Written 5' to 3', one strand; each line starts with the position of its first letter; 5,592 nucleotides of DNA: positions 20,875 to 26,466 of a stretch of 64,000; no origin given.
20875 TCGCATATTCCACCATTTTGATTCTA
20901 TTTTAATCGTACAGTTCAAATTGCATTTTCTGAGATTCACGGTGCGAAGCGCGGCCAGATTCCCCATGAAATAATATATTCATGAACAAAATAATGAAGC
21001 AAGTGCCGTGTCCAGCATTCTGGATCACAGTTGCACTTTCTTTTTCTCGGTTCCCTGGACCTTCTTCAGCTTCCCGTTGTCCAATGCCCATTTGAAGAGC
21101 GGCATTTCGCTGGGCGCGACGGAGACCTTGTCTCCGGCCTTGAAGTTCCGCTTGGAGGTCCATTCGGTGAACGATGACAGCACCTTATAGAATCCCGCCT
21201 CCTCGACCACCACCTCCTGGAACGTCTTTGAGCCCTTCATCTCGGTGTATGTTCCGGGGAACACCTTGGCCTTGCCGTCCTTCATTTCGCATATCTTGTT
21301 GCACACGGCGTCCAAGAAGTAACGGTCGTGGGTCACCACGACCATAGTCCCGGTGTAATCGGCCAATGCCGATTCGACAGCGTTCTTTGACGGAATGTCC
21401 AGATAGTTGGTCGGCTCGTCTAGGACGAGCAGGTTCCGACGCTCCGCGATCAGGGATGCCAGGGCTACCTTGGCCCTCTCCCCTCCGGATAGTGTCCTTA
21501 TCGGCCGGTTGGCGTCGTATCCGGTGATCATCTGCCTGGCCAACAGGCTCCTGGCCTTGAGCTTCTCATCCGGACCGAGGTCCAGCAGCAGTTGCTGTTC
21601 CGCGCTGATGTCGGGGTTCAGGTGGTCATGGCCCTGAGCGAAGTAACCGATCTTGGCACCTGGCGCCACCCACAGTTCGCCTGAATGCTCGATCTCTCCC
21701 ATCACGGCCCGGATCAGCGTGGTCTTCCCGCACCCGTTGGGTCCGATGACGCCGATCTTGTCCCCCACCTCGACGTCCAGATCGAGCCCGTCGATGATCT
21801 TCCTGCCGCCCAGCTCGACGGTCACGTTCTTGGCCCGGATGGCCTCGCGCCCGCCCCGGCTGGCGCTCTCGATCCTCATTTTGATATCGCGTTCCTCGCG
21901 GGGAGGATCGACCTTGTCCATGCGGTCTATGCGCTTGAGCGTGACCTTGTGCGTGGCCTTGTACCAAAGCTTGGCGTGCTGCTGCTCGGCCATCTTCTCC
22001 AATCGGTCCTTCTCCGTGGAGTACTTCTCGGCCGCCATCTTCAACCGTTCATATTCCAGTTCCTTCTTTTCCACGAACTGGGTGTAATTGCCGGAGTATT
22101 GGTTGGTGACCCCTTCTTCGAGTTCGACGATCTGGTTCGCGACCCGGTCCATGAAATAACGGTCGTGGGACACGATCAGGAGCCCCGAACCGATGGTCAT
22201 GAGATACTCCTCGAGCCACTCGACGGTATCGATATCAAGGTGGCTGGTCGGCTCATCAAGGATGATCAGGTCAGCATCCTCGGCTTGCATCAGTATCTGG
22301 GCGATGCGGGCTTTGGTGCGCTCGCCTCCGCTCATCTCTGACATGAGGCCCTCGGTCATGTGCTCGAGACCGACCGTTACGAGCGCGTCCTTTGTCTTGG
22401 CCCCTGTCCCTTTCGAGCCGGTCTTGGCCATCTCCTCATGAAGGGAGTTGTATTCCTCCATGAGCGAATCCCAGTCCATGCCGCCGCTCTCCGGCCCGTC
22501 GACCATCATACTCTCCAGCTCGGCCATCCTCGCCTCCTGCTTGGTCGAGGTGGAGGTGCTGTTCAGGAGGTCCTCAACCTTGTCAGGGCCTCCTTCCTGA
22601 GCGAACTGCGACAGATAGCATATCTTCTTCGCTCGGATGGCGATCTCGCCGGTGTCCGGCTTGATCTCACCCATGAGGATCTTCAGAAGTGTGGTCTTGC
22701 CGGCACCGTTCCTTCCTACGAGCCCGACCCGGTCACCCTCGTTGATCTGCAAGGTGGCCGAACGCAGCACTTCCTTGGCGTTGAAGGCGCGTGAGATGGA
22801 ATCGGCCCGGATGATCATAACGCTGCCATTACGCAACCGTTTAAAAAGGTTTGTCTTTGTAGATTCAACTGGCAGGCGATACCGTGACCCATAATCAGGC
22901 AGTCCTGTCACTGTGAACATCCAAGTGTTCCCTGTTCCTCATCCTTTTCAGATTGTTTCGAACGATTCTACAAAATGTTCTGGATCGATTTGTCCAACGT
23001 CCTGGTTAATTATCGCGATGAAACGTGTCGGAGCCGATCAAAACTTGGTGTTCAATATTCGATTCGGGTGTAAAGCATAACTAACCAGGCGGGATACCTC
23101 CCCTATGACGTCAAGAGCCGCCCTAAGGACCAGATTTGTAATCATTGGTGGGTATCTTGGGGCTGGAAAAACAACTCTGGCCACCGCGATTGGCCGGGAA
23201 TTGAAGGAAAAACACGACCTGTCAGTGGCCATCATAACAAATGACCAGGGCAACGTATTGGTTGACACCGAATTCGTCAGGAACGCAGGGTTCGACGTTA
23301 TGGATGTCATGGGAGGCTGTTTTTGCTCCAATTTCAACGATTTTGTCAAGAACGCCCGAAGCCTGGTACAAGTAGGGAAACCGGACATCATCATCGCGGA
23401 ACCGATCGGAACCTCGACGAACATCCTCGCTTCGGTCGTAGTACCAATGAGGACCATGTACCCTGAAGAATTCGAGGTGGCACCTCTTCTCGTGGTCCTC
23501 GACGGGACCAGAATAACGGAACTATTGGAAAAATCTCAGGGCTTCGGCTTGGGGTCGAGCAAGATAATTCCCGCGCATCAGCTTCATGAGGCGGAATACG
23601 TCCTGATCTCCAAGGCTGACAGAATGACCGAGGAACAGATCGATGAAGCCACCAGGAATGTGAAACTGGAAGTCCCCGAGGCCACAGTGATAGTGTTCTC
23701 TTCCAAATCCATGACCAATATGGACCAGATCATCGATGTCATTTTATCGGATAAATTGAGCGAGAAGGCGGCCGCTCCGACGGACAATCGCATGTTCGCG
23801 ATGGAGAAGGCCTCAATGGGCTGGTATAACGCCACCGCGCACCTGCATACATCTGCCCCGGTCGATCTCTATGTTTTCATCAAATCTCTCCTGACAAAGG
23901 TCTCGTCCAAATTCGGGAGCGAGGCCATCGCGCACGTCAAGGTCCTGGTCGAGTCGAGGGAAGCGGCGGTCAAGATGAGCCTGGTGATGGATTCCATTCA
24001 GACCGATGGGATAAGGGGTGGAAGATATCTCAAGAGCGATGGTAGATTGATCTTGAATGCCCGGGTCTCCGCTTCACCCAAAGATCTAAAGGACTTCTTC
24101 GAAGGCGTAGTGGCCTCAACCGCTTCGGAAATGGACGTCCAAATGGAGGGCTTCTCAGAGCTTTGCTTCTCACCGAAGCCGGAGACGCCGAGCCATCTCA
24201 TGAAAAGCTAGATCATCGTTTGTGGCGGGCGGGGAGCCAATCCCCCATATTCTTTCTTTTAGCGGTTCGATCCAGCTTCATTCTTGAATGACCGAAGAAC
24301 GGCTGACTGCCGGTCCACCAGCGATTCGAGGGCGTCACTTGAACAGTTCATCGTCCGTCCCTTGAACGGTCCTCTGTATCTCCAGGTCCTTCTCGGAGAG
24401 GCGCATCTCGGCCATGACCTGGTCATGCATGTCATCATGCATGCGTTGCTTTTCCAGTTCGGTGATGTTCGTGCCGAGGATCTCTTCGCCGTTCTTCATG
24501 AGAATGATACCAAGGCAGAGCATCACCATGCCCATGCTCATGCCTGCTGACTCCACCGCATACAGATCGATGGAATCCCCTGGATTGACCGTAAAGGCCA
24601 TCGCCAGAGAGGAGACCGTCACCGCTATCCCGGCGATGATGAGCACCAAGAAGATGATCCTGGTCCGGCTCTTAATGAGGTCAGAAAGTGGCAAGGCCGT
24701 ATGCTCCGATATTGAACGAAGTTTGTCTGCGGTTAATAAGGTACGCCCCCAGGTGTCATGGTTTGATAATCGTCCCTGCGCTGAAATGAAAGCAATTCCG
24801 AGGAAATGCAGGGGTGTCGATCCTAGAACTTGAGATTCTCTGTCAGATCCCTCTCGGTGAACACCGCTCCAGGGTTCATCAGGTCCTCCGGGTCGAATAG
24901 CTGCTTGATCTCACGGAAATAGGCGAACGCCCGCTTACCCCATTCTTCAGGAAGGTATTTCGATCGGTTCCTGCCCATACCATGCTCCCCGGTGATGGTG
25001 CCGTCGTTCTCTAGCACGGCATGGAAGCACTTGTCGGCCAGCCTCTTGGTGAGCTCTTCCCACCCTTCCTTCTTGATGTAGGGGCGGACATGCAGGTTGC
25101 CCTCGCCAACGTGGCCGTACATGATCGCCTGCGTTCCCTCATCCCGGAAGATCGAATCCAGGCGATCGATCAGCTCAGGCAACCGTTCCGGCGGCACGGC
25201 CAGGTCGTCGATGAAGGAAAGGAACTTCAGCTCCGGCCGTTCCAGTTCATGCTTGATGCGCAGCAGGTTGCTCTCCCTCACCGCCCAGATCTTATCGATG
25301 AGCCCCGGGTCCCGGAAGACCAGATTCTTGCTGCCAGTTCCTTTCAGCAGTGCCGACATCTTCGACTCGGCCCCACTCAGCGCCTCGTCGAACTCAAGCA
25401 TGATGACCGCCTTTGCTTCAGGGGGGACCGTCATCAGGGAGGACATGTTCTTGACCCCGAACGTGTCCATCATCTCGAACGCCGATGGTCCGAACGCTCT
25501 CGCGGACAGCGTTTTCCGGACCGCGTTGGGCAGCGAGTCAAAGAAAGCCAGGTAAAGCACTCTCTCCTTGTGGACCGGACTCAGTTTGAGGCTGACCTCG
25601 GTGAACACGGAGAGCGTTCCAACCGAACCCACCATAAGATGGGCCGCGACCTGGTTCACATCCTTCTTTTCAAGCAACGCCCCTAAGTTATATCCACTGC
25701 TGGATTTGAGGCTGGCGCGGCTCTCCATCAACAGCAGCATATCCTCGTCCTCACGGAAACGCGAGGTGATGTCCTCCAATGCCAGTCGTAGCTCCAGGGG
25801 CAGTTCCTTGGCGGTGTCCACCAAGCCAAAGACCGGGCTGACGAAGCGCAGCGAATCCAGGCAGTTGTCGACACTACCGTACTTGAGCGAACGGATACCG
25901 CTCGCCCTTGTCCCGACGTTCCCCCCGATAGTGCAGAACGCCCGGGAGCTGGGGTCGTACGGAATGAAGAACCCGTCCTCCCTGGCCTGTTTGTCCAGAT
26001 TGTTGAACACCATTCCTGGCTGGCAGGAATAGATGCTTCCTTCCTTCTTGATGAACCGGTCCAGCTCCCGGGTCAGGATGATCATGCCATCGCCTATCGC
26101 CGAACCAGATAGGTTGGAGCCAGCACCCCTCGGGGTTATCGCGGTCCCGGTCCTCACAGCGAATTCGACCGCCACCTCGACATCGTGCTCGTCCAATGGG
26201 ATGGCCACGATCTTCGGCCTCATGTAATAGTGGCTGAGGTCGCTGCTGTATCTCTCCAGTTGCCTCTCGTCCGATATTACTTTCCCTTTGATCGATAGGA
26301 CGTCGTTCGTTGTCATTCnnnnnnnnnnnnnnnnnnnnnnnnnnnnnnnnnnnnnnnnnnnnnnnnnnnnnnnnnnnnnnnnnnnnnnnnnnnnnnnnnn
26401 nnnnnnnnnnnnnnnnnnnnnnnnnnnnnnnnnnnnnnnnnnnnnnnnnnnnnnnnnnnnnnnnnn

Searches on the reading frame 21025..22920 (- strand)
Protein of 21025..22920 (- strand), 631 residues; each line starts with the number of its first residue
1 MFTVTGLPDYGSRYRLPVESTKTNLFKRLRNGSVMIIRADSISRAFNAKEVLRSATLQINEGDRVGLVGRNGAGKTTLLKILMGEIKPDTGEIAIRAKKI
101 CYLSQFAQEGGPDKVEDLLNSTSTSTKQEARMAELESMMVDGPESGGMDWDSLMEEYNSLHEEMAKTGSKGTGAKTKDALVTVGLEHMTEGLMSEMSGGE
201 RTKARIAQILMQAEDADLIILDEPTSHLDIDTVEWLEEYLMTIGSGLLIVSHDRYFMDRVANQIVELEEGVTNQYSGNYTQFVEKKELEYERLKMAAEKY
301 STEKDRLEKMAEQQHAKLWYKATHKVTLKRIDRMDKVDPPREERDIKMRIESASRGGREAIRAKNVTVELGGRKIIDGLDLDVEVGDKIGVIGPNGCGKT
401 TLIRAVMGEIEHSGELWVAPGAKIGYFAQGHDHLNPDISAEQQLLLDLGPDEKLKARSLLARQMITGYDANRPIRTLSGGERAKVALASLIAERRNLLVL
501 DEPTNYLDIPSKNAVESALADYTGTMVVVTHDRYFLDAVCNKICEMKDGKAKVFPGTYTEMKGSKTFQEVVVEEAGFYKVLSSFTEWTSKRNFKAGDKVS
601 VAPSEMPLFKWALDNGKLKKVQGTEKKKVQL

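Call 52: search_protein_families(library=pfam, proteins=[window:21025-22920:-], max_evalue=0.00001)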
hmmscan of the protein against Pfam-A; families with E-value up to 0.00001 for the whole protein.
window:21025-22920:- (631 aa): 9 families
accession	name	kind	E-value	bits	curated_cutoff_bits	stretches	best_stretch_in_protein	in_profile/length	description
PF00005.33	ABC_tran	-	3.1e-48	164.3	25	2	53-226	2-137/137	ABC transporter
PF13304.12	AAA_21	-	3.7e-18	67.1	27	0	66-93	3-36/304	AAA domain, putative AbiEii toxin, Type IV TA system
PF02463.25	SMC_N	-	8.9e-13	48.6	40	0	66-265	28-209/220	RecF/RecN/SMC N terminal domain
PF12848.13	ABC_tran_Xtn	-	7.3e-11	42.4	25.9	1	265-348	1-83/85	ABC transporter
PF13191.12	AAA_16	-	2.3e-07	31.9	32.6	0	391-502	29-140/167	AAA ATPase domain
PF00004.35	AAA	-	2.5e-07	31.6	21.2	0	391-411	3-23/131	ATPase family associated with various cellular activities (AAA)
PF13476.12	AAA_23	-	1.3e-06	29.6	27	0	390-406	23-39/201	AAA domain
PF13555.12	AAA_29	-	1.8e-06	28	27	0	55-79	15-39/61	P-loop containing region of AAA domain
PF01926.29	MMR_HSR1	-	4.3e-06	27.3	21.9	0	64-96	1-32/113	50S ribosome-binding GTPase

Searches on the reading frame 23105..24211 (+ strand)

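Call 52: search_protein_families(library=pfam, proteins=[window:23105-24211:+], max_evalue=0.00001)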
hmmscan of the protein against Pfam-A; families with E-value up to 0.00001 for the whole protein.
window:23105-24211:+ (368 aa): 1 family
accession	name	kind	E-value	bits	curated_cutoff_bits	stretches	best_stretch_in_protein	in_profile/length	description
PF02492.25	cobW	-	2e-24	86.6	20.7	1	12-193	3-176/180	CobW/HypB/UreG, nucleotide-binding domain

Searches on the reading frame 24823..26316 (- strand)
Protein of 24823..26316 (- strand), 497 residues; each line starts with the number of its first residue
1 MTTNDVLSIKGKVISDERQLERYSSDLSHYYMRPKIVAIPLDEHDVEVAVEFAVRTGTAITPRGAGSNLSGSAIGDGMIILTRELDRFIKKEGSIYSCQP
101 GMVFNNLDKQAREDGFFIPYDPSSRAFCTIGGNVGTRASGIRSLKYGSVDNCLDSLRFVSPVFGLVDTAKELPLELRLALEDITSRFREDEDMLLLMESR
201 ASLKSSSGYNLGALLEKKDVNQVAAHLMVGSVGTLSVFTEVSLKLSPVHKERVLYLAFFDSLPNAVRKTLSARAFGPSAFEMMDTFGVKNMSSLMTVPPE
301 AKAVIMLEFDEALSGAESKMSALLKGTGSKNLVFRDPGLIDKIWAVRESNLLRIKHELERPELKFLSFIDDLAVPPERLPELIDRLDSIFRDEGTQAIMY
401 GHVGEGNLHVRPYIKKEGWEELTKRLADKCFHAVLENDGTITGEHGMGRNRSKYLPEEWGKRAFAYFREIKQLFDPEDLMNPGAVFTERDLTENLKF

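Call 52: search_protein_families(library=pfam, proteins=[window:24823-26316:-], max_evalue=0.00001)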
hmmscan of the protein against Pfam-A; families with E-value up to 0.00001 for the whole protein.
window:24823-26316:- (497 aa): 2 families
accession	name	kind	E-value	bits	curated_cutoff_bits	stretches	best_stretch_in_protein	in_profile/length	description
PF02913.24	FAD-oxidase_C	-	1.4e-47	162.9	21.2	1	249-484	2-247/248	FAD linked oxidases, C-terminal domain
PF01565.28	FAD_binding_4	-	1.3e-25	90.2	26.4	1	34-161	1-131/139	FAD binding domain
